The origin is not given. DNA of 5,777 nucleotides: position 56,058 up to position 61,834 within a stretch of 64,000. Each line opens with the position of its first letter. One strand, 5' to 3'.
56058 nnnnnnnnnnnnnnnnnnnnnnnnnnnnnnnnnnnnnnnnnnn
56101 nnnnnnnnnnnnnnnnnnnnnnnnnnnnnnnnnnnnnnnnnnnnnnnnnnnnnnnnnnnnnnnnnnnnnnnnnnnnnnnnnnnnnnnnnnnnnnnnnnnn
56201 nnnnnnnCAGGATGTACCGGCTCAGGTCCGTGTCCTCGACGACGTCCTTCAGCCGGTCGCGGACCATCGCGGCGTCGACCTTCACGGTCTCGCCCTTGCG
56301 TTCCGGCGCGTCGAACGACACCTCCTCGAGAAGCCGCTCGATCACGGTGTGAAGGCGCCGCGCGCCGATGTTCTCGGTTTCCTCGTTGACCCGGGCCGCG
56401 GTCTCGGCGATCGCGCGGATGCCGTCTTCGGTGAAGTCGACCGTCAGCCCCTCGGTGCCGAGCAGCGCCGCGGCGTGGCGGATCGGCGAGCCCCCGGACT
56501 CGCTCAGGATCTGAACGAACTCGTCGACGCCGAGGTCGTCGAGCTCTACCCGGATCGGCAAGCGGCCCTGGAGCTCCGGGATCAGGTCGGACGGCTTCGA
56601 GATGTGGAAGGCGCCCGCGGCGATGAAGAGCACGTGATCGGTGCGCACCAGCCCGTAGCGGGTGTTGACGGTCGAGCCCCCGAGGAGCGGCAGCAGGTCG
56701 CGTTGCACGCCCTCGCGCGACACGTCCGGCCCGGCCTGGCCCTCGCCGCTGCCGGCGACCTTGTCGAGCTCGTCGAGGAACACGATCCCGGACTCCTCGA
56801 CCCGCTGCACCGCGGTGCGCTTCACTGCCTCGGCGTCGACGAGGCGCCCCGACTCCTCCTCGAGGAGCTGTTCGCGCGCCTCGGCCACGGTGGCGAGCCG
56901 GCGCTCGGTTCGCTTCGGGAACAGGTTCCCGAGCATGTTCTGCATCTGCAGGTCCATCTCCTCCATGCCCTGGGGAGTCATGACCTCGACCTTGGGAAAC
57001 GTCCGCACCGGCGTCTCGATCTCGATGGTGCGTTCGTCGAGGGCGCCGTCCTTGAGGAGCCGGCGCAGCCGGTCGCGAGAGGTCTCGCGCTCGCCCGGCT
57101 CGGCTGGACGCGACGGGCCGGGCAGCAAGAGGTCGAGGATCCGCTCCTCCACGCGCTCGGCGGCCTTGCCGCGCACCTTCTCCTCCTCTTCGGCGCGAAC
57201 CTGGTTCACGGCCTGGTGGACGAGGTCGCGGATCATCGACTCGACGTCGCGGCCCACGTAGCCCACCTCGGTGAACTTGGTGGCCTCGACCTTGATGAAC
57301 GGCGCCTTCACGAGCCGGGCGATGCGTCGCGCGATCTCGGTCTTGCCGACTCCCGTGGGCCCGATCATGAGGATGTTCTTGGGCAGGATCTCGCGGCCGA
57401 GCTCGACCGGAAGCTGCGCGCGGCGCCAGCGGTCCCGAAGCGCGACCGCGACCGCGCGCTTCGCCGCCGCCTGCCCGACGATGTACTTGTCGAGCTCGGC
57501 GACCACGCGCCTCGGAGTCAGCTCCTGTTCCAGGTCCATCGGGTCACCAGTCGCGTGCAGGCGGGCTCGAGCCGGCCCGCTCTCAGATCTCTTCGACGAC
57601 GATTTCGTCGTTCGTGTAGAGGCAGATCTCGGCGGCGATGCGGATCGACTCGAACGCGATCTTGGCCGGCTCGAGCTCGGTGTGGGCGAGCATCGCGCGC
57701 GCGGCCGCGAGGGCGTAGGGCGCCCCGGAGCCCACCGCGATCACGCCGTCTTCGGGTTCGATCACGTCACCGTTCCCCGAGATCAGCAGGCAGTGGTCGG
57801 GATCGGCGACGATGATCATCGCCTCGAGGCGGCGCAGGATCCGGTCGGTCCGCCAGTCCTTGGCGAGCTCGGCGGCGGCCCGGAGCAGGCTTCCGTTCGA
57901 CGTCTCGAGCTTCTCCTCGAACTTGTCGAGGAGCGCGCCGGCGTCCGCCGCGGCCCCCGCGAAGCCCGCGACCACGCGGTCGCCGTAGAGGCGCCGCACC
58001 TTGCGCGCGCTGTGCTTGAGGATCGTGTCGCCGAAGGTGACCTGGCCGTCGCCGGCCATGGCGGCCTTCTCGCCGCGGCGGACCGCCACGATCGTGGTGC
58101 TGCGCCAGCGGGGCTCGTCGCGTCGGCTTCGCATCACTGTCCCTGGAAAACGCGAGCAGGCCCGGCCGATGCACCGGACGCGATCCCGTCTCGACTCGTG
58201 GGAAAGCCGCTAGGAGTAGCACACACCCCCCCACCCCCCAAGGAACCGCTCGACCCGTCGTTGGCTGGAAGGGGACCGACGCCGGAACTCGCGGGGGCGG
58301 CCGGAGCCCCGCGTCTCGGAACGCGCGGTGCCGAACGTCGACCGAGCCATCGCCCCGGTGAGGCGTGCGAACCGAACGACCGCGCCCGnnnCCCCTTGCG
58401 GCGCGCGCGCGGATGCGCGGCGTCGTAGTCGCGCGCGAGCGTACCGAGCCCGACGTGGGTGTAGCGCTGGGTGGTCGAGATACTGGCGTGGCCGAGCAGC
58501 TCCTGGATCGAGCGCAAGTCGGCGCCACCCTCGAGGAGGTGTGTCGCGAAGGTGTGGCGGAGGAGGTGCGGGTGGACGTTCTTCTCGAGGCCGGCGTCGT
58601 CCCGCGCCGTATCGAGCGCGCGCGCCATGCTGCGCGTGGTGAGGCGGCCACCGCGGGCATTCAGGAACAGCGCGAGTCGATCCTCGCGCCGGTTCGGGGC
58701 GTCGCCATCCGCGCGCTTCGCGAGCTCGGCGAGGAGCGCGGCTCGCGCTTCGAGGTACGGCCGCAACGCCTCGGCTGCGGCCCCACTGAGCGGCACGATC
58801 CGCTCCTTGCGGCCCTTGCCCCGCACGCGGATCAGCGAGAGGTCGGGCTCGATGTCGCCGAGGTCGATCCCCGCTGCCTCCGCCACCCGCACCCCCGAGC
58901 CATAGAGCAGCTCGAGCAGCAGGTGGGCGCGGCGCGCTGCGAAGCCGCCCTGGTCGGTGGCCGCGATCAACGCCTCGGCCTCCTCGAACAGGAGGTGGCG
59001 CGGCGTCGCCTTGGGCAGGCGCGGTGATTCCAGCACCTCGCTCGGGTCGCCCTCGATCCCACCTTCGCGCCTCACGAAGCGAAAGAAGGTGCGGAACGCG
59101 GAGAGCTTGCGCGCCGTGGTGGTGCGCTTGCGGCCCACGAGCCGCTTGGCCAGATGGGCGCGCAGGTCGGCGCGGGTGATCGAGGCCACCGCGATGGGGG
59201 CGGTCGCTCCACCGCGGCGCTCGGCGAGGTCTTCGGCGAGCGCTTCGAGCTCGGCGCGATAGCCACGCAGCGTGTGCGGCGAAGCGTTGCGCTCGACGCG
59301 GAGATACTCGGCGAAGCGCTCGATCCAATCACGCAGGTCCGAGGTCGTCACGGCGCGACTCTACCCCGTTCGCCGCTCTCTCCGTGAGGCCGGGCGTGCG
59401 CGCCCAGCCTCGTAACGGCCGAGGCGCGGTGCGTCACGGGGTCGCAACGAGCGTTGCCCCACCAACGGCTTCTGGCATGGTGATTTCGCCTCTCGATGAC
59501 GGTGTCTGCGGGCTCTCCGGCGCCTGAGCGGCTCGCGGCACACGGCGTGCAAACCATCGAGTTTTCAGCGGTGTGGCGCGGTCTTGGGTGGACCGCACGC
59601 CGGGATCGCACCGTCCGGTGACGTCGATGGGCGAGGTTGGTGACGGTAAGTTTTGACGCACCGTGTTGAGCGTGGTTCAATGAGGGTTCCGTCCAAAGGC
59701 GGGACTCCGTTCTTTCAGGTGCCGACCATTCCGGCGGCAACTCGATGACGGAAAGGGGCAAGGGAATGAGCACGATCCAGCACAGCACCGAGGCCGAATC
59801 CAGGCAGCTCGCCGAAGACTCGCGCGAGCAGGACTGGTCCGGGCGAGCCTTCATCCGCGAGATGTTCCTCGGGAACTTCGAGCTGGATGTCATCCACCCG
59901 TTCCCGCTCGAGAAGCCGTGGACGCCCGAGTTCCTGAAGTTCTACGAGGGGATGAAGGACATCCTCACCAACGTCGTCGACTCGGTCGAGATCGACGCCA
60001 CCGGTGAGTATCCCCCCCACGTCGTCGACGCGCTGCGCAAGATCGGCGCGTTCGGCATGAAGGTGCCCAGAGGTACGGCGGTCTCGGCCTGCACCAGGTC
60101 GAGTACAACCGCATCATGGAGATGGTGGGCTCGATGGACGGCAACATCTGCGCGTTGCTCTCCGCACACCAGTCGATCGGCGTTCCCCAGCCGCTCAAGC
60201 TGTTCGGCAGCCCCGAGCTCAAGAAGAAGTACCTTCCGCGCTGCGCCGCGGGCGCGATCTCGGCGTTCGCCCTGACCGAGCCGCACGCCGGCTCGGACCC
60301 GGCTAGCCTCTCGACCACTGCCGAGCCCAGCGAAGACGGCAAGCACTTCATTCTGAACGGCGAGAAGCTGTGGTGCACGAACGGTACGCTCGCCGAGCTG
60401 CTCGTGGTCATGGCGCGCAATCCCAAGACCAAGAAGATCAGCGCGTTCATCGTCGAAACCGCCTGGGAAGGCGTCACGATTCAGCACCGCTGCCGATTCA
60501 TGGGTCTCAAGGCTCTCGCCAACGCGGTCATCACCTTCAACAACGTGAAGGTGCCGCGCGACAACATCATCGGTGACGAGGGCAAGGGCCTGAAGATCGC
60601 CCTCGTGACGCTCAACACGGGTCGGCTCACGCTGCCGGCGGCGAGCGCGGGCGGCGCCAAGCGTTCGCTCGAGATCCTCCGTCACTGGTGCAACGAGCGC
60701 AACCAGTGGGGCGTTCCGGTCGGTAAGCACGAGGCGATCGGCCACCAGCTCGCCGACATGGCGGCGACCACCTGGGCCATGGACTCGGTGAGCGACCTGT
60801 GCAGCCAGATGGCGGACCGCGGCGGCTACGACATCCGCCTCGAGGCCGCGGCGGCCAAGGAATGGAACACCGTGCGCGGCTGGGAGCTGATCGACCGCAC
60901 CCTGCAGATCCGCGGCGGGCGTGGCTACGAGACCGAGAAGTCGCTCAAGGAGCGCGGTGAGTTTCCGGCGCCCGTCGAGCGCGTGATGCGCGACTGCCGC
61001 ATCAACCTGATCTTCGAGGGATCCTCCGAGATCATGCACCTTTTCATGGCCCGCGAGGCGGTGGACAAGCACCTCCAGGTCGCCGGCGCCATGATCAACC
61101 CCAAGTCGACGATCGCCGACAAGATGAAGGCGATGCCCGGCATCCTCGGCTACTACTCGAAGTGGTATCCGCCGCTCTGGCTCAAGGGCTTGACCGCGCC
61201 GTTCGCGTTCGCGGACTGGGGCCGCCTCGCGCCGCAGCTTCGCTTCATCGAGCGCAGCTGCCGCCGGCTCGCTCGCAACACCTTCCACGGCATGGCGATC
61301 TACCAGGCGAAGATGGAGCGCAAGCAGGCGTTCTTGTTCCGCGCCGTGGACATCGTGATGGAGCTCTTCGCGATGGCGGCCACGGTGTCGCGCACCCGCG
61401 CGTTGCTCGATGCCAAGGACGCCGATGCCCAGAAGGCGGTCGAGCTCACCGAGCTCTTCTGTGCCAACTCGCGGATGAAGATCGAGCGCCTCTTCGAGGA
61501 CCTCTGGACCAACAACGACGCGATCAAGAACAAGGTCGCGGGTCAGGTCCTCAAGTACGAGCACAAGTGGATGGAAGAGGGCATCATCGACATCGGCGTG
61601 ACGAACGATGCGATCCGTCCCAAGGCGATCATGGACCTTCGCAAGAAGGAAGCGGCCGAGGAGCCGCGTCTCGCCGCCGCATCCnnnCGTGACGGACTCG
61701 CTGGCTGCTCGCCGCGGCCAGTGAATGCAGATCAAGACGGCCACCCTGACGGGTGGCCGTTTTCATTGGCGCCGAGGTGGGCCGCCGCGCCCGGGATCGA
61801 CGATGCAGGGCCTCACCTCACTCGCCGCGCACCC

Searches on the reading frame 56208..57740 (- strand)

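Call 70: search_protein_families(library=pfam, proteins=[window:56208-57740:-], max_evalue=0.0001)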
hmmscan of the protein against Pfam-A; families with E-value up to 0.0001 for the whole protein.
window:56208-57740:- (511 aa): 4 families
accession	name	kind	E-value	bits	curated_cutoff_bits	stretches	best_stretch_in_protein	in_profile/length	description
PF07724.20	AAA_2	-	3e-31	109.1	27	2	252-397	7-166/166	AAA domain (Cdc48 subfamily)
PF00004.35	AAA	-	1.5e-15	58.3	21.2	2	123-177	1-53/131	ATPase family associated with various cellular activities (AAA)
PF07728.20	AAA_5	-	2.2e-08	34.6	22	1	122-158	1-38/139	AAA domain (dynein-related subfamily)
PF13191.12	AAA_16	-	5.1e-07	30.8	32.6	1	120-237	24-132/167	AAA ATPase domain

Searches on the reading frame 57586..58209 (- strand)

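Call 70: search_protein_families(library=pfam, proteins=[window:57586-58209:-], max_evalue=0.0001)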
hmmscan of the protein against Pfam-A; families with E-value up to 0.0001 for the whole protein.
window:57586-58209:- (208 aa): 1 family
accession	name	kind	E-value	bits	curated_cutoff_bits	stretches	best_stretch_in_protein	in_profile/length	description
PF00227.31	Proteasome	-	9e-23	81.3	22.4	1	37-207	4-188/189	Proteasome subunit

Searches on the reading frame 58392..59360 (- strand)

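Call 70: search_protein_families(library=pfam, proteins=[window:58392-59360:-], max_evalue=0.0001)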
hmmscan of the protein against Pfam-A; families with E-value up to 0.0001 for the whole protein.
window:58392-59360:- (323 aa): 2 families
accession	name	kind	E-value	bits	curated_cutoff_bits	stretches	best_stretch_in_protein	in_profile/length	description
PF00589.27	Phage_integrase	-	1e-43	149.5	27.1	1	123-303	3-168/172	Phage integrase family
PF02899.23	Phage_int_SAM_1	-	1.1e-16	61.3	22.3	1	13-100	1-83/83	Phage integrase, N-terminal SAM-like domain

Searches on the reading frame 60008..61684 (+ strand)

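Call 70: search_protein_families(library=pfam, proteins=[window:60008-61684:+], max_evalue=0.0001)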
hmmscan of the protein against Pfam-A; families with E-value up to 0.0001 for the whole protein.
window:60008-61684:+ (559 aa): 5 families
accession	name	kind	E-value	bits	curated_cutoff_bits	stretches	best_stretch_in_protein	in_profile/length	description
PF00441.29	Acyl-CoA_dh_1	-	3.2e-29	102.4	22.4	1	192-350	1-148/150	Acyl-CoA dehydrogenase, C-terminal domain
PF02770.24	Acyl-CoA_dh_M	-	1.8e-22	79.7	33.3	1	86-180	1-97/97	Acyl-CoA dehydrogenase, middle domain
PF02771.21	Acyl-CoA_dh_N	-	1.1e-11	45.6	22.9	1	21-82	52-112/113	Acyl-CoA dehydrogenase, N-terminal domain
PF21343.2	ACAD9-ACADV_C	-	9.9e-08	32.8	27.8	1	431-504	27-104/120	ACAD9/ACADV, C-terminal domain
PF21263.2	Acyl-CoA-dh_C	-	2.4e-06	28.2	27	1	431-494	16-72/96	Acyl-CoA dehydrogenase, C-terminal domain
